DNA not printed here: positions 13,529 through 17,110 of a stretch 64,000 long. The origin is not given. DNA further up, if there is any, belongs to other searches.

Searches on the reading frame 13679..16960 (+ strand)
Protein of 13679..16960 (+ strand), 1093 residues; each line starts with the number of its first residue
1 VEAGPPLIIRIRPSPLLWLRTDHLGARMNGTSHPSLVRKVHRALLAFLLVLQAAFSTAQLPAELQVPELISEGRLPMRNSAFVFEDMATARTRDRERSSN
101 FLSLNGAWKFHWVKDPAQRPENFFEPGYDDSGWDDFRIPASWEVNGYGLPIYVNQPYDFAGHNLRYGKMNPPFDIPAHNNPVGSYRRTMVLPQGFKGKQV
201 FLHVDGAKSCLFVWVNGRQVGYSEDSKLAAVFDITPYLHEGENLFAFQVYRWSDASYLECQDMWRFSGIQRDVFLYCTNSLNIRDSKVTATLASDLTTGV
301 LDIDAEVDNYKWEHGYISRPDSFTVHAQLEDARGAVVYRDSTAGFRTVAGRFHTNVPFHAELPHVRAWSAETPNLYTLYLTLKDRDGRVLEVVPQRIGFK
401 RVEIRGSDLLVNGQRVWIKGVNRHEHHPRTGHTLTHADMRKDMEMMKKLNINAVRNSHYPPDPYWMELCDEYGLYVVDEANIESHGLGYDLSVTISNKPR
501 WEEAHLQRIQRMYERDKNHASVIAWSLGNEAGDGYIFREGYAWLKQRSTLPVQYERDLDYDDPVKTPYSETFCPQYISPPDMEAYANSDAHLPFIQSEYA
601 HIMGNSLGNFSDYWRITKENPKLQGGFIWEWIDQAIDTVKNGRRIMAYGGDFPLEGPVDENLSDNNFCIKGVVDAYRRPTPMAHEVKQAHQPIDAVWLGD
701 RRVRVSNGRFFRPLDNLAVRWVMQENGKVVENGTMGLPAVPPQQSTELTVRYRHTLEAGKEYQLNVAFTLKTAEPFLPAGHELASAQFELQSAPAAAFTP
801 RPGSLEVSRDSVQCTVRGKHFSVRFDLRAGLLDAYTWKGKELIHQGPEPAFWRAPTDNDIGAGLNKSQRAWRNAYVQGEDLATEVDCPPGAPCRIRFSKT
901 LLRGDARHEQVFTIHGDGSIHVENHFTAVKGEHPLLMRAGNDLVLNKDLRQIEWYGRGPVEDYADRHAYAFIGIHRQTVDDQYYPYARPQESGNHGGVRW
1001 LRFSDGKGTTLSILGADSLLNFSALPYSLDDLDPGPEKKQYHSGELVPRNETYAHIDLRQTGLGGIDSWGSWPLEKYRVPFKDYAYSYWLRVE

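Call 55: search_protein_families(library=pfam, proteins=[window:13679-16960:+], max_evalue=0.00001)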
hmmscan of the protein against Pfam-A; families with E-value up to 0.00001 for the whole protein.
window:13679-16960:+ (1093 aa): 5 families
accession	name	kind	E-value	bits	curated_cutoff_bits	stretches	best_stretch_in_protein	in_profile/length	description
PF02836.23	Glyco_hydro_2_C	-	7.7e-86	288.4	21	1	402-693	1-300/302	Glycosyl hydrolases family 2, TIM barrel domain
PF02929.23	Bgal_small_N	-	3.7e-67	227.1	25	1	818-1089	2-247/248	Beta galactosidase small chain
PF02837.24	Glyco_hydro_2_N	-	1.6e-35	122.9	28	1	103-277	3-167/169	Glycosyl hydrolases family 2, sugar binding domain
PF16353.11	LacZ_4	-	6.4e-23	81.3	27.3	1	703-791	1-87/87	Beta-galactosidase, domain 4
PF00703.27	Glyco_hydro_2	-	2.2e-12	48.1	23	1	283-400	3-109/109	Glycosyl hydrolases family 2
